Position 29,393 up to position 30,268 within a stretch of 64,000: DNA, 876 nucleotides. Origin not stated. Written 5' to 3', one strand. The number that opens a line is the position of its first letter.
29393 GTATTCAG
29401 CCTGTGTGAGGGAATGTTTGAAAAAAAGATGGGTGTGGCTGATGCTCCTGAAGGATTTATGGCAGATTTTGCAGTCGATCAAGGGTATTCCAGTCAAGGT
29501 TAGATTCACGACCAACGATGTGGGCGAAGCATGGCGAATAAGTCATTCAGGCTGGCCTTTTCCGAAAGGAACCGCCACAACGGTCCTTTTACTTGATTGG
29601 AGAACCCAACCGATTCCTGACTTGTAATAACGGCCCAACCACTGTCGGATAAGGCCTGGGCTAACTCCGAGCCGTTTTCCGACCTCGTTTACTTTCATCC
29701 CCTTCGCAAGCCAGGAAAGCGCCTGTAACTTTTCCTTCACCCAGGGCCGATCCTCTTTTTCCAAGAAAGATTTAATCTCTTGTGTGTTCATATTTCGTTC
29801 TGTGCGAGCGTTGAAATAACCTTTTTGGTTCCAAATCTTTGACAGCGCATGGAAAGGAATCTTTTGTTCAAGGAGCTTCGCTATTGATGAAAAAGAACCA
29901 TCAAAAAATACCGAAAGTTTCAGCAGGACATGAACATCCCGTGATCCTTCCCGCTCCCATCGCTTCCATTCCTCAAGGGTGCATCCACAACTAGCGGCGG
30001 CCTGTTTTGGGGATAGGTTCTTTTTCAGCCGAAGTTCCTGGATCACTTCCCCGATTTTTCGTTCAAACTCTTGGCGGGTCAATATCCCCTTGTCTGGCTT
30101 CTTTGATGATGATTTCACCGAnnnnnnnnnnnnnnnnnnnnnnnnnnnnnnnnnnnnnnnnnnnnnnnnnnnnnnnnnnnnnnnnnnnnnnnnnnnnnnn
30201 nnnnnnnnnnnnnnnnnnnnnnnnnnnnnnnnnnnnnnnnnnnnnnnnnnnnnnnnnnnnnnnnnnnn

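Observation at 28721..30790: Three-gene module: NYN RNase-fold protein, HTH-HTH protein, MucR-zinc-finger/NUMOD3/IS630-wHTH protein; the HTH-HTH gene has a paralog 15 kb away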

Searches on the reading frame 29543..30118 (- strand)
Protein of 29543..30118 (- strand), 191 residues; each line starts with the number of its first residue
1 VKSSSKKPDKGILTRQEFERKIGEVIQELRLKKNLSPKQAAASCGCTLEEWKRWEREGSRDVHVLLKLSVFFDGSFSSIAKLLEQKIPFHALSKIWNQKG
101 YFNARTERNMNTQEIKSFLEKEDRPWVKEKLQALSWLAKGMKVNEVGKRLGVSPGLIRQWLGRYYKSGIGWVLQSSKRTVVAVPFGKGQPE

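Call 4: search_protein_families(library=pfam, proteins=[window:29543-30118:-], max_evalue=1)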
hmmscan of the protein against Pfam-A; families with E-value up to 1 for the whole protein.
window:29543-30118:- (191 aa): 14 families
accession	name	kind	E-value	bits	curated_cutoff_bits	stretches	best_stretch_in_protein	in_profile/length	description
PF13518.12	HTH_28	-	2e-07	31.4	25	1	129-168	1-40/52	Helix-turn-helix domain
PF13384.12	HTH_23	-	3.3e-07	30.4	24.6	1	128-168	5-45/50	Homeodomain-like domain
PF13560.12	HTH_31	-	7.2e-07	29.9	27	1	23-60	3-39/64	Helix-turn-helix domain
PF01381.28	HTH_3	-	4.3e-06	27.1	23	2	26-76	1-52/55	Helix-turn-helix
PF01527.26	HTH_Tnp_1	-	0.00095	19.8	24.1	1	133-164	15-47/75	Transposase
PF13411.12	MerR_1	-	0.0034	17.9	21.6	1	141-163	1-23/69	MerR HTH family regulatory protein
PF13551.12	HTH_29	-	0.0037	17.8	28.1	1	131-171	2-43/64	Winged helix-turn helix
PF08281.18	Sigma70_r4_2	-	0.0038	17.3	25.7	1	139-163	25-49/54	Sigma-70, region 4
PF00196.25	GerE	-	0.023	14.8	23.5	1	132-156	9-33/57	Bacterial regulatory proteins, luxR family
PF13936.12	HTH_38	-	0.038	14.2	27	1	132-157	12-37/44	Helix-turn-helix domain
PF04218.19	CENP-B_N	-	0.059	13.5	21.2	1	128-161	10-43/53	CENP-B N-terminal DNA-binding domain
PF09851.14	SHOCT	-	0.07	13.3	27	1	9-21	11-23/28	Short C-terminal domain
PF22943.2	HTH_68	-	0.1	12.7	27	1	132-162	9-38/45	Putative helix-turn-helix domain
PF04545.22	Sigma70_r4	-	0.15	12.1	24.1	1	140-159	20-39/50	Sigma-70, region 4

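Call 6: search_protein_families(library=ncbifam, proteins=[window:29543-30118:-], max_evalue=1)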
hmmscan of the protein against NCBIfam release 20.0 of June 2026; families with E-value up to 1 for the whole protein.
window:29543-30118:- (191 aa): 12 families
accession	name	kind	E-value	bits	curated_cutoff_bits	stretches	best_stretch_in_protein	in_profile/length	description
NF041951.1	phage_RstR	subfamily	0.00013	22.2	80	1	22-75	3-57/108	RstR family transcriptional repressor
NF033545.0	transpos_IS630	equivalog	0.00045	19.7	100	1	132-172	4-44/299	IS630 family transposase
TIGR02937.1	sigma70-ECF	superfamily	0.0017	18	42.9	1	133-164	127-157/165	sigma-70 family RNA polymerase sigma factor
TIGR03830.1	CxxCG_CxxCG_HTH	subfamily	0.0027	17.5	61.8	1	19-60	63-104/127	type II TA system antitoxin MqsA family protein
NF033577.2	transpos_IS481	equivalog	0.0037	16.8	224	1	135-174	8-47/284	IS481 family transposase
NF040522.1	VC1465_fam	subfamily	0.011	15.9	70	1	26-60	1-35/111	VC1465 family Xer recombination activation factor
NF007481.0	PRK10072.1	equivalog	0.043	14.3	110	0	138-165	44-71/96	HTH-type transcriptional regulator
NF033516.0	transpos_IS3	equivalog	0.049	12.9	160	1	129-168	2-42/369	IS3 family transposase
TIGR01884.1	cas_HTH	subfamily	0.093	12.1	60.2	1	124-163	138-179/202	CRISPR-associated CARF protein Csa3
NF003162.0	PRK04140.1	equivalog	0.12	11.4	263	1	23-114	128-209/317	transcriptional regulator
NF007685.0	PRK10360.1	equivalog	0.18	11.6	258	1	123-157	135-169/196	response regulator transcription factor UhpA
TIGR03905.1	TIGR03905_4_Cys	hypoth_equivalog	0.23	11.9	67.7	1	130-150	34-54/78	TIGR03905 family TSCPD domain-containing protein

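Call 7: search_protein_families(library=padloc, proteins=[window:29543-30118:-], max_evalue=1)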
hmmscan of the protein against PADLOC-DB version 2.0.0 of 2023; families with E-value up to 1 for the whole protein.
window:29543-30118:- (191 aa): 4 families
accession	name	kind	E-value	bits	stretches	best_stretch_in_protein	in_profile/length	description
PDLC04133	mad1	-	5.6e-06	24.6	2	141-164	6-29/60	mads_1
PDLC02926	HTH_VI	-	0.014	13.7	1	21-73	1-54/92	-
PDLC01268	CasR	-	0.016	13.2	1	111-166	105-163/179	"CAS-I,CAS-II,CAS-III,CAS-IV,CAS-V,CAS-VI; associated_signaling"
PDLC01720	Csa3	-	0.026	13.1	1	125-169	25-74/118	Csa3_1_CAS-I-II-III-IV-V-VI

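Call 25: find_homologous_proteins(query=window:29543-30118:-, max_evalue=0.001)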
Query window:29543-30118:- (191 aa): 17 proteins with E <= 0.001 among 103 candidates.
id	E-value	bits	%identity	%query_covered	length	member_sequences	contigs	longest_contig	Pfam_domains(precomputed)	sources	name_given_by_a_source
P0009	5.8e-109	380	93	97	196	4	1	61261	PF13384.13,PF13518.13,PF01381.29,PF13560.13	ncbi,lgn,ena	-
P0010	1.1e-84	301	80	90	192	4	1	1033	PF13384.13,PF13518.13,PF01381.29,PF13560.13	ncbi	-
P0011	1.9e-82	293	74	95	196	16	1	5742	-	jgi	jgi:transcriptional regulator with XRE-family HTH domain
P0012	5.4e-67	243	62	92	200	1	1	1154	-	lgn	-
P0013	5.5e-61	223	66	90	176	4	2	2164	PF13384.13,PF13560.13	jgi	-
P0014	4.2e-57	211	58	94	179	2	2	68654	PF13384.13,PF13518.13,PF01381.29,PF13560.13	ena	-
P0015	5.9e-57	210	59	97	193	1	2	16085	PF13384.13,PF01381.29,PF13560.13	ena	-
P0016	4.9e-55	204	59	86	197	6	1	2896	PF13384.13,PF13551.13,PF01381.29,PF13560.13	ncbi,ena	-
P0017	5.8e-55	204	56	97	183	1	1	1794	PF13384.13,PF13518.13,PF13560.13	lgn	-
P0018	8.7e-50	187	55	92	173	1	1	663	PF13384.13,PF13560.13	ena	-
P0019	9.2e-50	187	56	86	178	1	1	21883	PF13384.13,PF13551.13,PF13518.13,PF13560.13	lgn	-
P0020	1.6e-49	186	56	86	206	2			PF13384.13,PF13518.13,PF01381.29,PF13560.13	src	-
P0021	2.1e-49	186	54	91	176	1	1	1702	PF13384.13,PF01381.29,PF13560.13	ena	-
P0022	9.0e-48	180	51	92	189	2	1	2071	PF13560.13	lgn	-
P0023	2.3e-44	169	52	86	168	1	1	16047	PF13384.13,PF13518.13,PF01381.29,PF13560.13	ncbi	-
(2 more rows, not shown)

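Call 26: find_encoding_contigs(protein=P0009, flank=6000, max_places=2)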
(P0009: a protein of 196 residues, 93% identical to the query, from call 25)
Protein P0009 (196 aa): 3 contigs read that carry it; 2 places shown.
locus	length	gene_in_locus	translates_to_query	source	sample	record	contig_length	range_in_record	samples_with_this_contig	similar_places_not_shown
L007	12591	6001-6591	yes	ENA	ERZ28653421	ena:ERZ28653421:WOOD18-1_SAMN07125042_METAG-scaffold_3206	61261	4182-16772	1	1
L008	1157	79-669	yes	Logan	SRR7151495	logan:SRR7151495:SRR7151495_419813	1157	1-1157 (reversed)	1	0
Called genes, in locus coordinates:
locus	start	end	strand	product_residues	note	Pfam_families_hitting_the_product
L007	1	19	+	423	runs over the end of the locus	-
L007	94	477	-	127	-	PF07508:Recombinase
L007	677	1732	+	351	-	PF05787:PhoX (faint), PF24684:Vgb_lyase (faint), PF25021:TEN_NHL (weak), PF01436:NHL, PF25021:TEN_NHL (weak), PF01436:NHL, PF25021:TEN_NHL (weak), PF01436:NHL, +8 more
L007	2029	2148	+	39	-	-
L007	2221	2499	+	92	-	PF01527:HTH_Tnp_1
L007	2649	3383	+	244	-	PF13276:HTH_21, PF00665:rve, PF13683:rve_3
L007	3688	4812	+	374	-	PF08450:SGL (faint), PF02393:US22 (faint), PF06739:SBBP (faint), PF01436:NHL, PF25021:TEN_NHL (weak), PF01436:NHL, PF25021:TEN_NHL (weak), PF01436:NHL, +1 more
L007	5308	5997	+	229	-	PF01936:NYN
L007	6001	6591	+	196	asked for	PF01381:HTH_3 (faint), PF13560:HTH_31 (faint), PF13384:HTH_23 (weak), PF13518:HTH_28 (weak)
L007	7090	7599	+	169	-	-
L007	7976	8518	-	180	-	-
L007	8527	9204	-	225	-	-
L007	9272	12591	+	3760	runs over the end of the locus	PF01436:NHL (faint), PF07494:Reg_prop (faint), PF23381:Beta-prop_IFT122_1st (faint), PF24684:Vgb_lyase (weak), PF11721:Malectin, PF20148:DUF6531 (weak), PF05593:RHS_repeat (weak), PF25023:TEN_YD-shell, +1 more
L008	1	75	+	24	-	?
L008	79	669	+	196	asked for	PF01381:HTH_3 (faint), PF13560:HTH_31 (faint), PF13384:HTH_23 (weak), PF13518:HTH_28 (weak)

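Call 27: find_encoding_contigs(protein=P0014, flank=6000, max_places=2)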
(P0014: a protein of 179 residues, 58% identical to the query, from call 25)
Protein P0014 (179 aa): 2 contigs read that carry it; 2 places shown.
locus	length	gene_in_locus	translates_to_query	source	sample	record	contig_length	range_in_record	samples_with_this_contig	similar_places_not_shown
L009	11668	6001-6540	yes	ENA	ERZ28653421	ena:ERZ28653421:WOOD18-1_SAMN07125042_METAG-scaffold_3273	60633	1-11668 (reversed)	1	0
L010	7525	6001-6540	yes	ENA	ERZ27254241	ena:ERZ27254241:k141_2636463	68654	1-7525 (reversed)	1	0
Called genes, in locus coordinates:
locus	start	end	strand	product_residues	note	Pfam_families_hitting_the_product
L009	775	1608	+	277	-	-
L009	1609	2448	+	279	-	PF08843:AbiEii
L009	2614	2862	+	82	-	-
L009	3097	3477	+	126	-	-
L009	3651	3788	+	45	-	-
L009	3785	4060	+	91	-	PF00216:Bac_DNA_binding, PF18291:HU-HIG, PF18289:HU-CCDC81_euk_2 (weak)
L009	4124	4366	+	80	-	-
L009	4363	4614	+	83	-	-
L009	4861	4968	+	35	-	-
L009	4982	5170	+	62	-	-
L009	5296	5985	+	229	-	PF01936:NYN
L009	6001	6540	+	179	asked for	PF13560:HTH_31 (weak), PF01381:HTH_3 (faint), PF13384:HTH_23 (weak), PF13518:HTH_28 (weak)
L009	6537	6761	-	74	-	-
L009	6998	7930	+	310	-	PF06727:DUF1207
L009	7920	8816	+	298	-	PF06727:DUF1207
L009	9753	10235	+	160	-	-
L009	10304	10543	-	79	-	-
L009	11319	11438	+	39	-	-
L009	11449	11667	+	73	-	?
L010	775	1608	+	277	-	-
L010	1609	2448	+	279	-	PF08843:AbiEii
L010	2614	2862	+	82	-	-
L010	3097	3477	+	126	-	-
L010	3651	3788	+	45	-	-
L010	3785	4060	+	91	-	PF00216:Bac_DNA_binding, PF18291:HU-HIG, PF18289:HU-CCDC81_euk_2 (weak)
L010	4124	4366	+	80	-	-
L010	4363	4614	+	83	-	-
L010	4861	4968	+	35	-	-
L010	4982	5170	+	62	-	-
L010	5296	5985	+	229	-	PF01936:NYN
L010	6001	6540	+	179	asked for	PF13560:HTH_31 (weak), PF01381:HTH_3 (faint), PF13384:HTH_23 (weak), PF13518:HTH_28 (weak)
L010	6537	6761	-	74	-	-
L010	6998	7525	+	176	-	?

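Call 28: find_encoding_contigs(protein=P0015, flank=6000, max_places=2)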
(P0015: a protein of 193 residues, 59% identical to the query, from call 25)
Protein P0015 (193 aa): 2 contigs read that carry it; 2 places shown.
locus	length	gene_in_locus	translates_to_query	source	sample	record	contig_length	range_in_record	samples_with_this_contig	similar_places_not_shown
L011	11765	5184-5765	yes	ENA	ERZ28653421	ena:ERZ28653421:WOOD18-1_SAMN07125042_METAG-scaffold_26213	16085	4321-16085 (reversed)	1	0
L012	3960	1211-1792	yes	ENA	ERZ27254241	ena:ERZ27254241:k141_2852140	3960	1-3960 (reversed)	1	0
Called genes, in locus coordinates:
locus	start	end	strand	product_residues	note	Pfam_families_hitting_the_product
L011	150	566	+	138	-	-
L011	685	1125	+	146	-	PF00717:Peptidase_S24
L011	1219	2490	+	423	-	PF00817:IMS, PF11799:IMS_C, PF13438:DUF4113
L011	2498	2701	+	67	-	-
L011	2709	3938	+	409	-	-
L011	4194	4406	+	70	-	-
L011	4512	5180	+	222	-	PF01936:NYN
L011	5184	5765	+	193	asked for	PF13384:HTH_23 (faint), PF13560:HTH_31 (weak), PF01381:HTH_3 (faint)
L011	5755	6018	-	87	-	PF12844:HTH_19 (weak), PF13560:HTH_31 (weak), PF01381:HTH_3, PF13443:HTH_26 (weak)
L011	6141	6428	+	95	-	-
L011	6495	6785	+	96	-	-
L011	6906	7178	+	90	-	-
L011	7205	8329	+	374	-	-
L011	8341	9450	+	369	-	-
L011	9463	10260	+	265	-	-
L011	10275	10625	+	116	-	-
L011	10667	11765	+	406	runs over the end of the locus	-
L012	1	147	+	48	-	?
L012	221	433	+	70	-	-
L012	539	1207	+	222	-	PF01936:NYN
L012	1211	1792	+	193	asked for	PF13384:HTH_23 (faint), PF13560:HTH_31 (weak), PF01381:HTH_3 (faint)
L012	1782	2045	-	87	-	PF12844:HTH_19 (weak), PF13560:HTH_31 (weak), PF01381:HTH_3, PF13443:HTH_26 (weak)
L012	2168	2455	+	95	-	-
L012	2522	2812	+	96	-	-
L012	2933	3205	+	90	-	-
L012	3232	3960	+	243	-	?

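Call 69: predict_structure(alignment_id=A6)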
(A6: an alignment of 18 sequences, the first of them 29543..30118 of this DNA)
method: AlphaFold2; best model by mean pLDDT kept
length: 191 residues; sequences in the alignment: 18
mean_pLDDT: 76.8   pTM: 0.44
mean pLDDT of the five models: 76.8, 76.0, 75.8, 75.2, 73.5
residues with pLDDT >= 90: 61; 70-90: 75; 50-70: 28; < 50: 27
segments of 3 or more residues with pLDDT < 50: 1-10, 102-105, 180-191
pLDDT, mean of each block of 10 residues (from residue 1): 42 76 89 91 89 87 73 70 75 60 57 91 92 94 93 91 86 70 39 48
secondary structure, 60 per line:
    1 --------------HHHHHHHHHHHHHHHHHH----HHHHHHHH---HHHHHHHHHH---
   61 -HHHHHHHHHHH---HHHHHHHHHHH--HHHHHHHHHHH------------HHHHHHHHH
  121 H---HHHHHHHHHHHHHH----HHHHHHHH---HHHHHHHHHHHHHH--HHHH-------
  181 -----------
elements in order: H15-32 H37-44 H48-57 H62-72 H76-86 H89-99 H112-121 H125-138 H143-150 H154-167 H170-173

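Call 70: search_protein_families(library=pfam, proteins=[L011:5755-6018:-, L007:7090-7599:+], max_evalue=0.1)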
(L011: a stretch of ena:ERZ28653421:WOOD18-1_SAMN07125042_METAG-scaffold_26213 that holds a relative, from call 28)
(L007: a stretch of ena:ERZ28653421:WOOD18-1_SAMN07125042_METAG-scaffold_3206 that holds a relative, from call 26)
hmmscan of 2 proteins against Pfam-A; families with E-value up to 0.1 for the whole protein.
L011:5755-6018:- (87 aa): 8 families
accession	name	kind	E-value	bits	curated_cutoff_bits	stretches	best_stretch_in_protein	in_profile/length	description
PF01381.28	HTH_3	-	9.5e-12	45.2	23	1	18-70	2-55/55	Helix-turn-helix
PF13560.12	HTH_31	-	1.9e-06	28.5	27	1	13-64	2-55/64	Helix-turn-helix domain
PF13443.12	HTH_26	-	2.6e-06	28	22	1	16-72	1-59/63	Cro/C1-type HTH DNA-binding domain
PF12844.13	HTH_19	-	5.3e-06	26.7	30.2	1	14-74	1-62/64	Helix-turn-helix domain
PF13413.12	HTH_25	-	0.00063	19.9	24.6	1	19-50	4-35/62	Helix-turn-helix domain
PF13412.12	HTH_24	-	0.01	15.9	21.9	1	19-39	11-31/48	Winged helix-turn-helix DNA-binding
PF06031.18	SERTA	-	0.069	13.3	25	0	36-56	3-23/36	SERTA motif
PF21291.3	CYNS_N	-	0.079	13.4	27.1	1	13-44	4-35/69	Cyanate hydratase, N-terminal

L007:7090-7599:+ (169 aa): 0 families

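Call 72: fold_search(model_id=the predicted structure, library=pdb)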
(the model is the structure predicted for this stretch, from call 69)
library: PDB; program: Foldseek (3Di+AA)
matches with E <= 10: 633; with E <= 0.001: 0
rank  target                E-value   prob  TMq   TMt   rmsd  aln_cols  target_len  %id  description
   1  2b5a_A                6.7e-03  1.00  0.36  0.84   1.7        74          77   20  C.BclI, Control Element of the BclI Restriction-Modification System (released 2006-01-03)
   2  2b5a_B                8.1e-03  1.00  0.36  0.86   1.7        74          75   20  C.BclI, Control Element of the BclI Restriction-Modification System (released 2006-01-03)
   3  2b5a_C                1.3e-02  1.00  0.37  0.87   1.6        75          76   20  C.BclI, Control Element of the BclI Restriction-Modification System (released 2006-01-03)
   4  3f51_D                1.4e-02  1.00  0.35  0.67   7.8        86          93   10  Crystal Structure of the clp gene regulator ClgR from Corynebacterium glutamicum (released 2008-11-18)
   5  3u3w_A                1.5e-02  1.00  0.33  0.24  13.2       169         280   17  Crystal Structure of Bacillus thuringiensis PlcR in complex with the peptide PapR7 and DNA (released 2013-01-09)
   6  3f51_A                1.7e-02  1.00  0.35  0.66   5.9        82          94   11  Crystal Structure of the clp gene regulator ClgR from Corynebacterium glutamicum (released 2008-11-18)
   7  3f51_C                1.7e-02  1.00  0.34  0.67   8.2        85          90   10  Crystal Structure of the clp gene regulator ClgR from Corynebacterium glutamicum (released 2008-11-18)
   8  3f51_B                1.9e-02  1.00  0.35  0.67   8.4        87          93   10  Crystal Structure of the clp gene regulator ClgR from Corynebacterium glutamicum (released 2008-11-18)
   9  1y9q                  2.2e-02  1.00  0.32  0.34   2.3        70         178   24  Crystal Structure of HTH_3 family Transcriptional Regulator from Vibrio cholerae (released 2005-01-04)
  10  3f51_E                3.0e-02  1.00  0.35  0.66   8.4        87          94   10  Crystal Structure of the clp gene regulator ClgR from Corynebacterium glutamicum (released 2008-11-18)
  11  3f52_E                3.1e-02  1.00  0.33  0.76   1.7        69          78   12  Crystal structure of the clp gene regulator ClgR from C. glutamicum (released 2008-11-18)
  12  1y7y_B                3.3e-02  1.00  0.29  0.79   1.7        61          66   26  High-resolution crystal structure of the restriction-modification controller protein C.AhdI from Aeromonas hydrophila (released 2005-02-22)
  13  3f52_A                3.3e-02  1.00  0.34  0.79   2.1        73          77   11  Crystal structure of the clp gene regulator ClgR from C. glutamicum (released 2008-11-18)
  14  3f51_F                3.8e-02  1.00  0.34  0.67   7.9        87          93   11  Crystal Structure of the clp gene regulator ClgR from Corynebacterium glutamicum (released 2008-11-18)
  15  1y7y_A                5.5e-02  1.00  0.29  0.74   1.9        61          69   28  High-resolution crystal structure of the restriction-modification controller protein C.AhdI from Aeromonas hydrophila (released 2005-02-22)
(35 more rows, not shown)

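Call 80: search_protein_families(library=phrogs, proteins=[window:29543-30118:-], max_evalue=0.01)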
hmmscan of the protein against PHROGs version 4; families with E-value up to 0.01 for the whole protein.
window:29543-30118:- (191 aa): 10 families
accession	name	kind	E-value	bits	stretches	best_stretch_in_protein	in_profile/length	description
phrog_8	-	transcription regulation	8.6e-08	33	1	20-161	75-191/346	transcriptional regulator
phrog_10624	-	unknown function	6.6e-06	26.7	1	128-175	14-61/165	-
phrog_3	-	transcription regulation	1.2e-05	26.3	0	108-161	66-121/430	transcriptional repressor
phrog_8446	-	DNA, RNA and nucleotide metabolism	0.00024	21.8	0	23-163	17-95/211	HNH endonuclease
phrog_323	-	transcription regulation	0.00041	21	1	119-168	142-192/319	transcriptional regulator, D5-like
phrog_6962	-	unknown function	0.0018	19.5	0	22-68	2-49/73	-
phrog_2328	-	transcription regulation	0.0037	18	0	22-57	16-51/128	transcriptional repressor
phrog_151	-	integration and excision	0.0044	16.6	0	121-169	124-173/582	transposase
phrog_7950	-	transcription regulation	0.0072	17.4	0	27-58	13-44/68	transcriptional repressor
phrog_7061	-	DNA, RNA and nucleotide metabolism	0.0091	17.5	0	132-163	36-67/70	HTH DNA binding protein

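Call 84: find_related_loci(query=A6, collection=viral_contigs, flank=5000)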
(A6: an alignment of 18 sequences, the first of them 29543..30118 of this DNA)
Query A6 (191 aa) in viral_contigs; peptide patterns used: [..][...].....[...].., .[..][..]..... (x = any residue, [..] = any of these).
93 stretches matched a pattern, but none encodes a relative of the query by tblastn (E <= 1e-3).

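Call 86: find_related_loci(query=A6, collection=metagenome_contigs, flank=3500)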
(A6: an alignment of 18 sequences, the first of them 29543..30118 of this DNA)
Query A6 (191 aa) in metagenome_contigs; peptide patterns used: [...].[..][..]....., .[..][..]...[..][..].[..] (x = any residue, [..] = any of these).
163 stretches matched a pattern; 6 encode a relative of the query (tblastn E <= 1e-3); 6 distinct loci.
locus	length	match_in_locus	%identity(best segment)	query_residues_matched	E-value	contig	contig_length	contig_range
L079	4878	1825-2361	74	3-184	6e-88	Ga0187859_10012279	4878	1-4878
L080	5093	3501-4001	65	13-179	4e-72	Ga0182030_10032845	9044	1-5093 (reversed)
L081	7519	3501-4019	65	8-184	2e-67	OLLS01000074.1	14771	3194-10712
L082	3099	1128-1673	56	1-184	2e-63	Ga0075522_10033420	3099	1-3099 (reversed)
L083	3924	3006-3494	59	13-177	2e-60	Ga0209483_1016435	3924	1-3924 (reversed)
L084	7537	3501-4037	54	1-184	2e-55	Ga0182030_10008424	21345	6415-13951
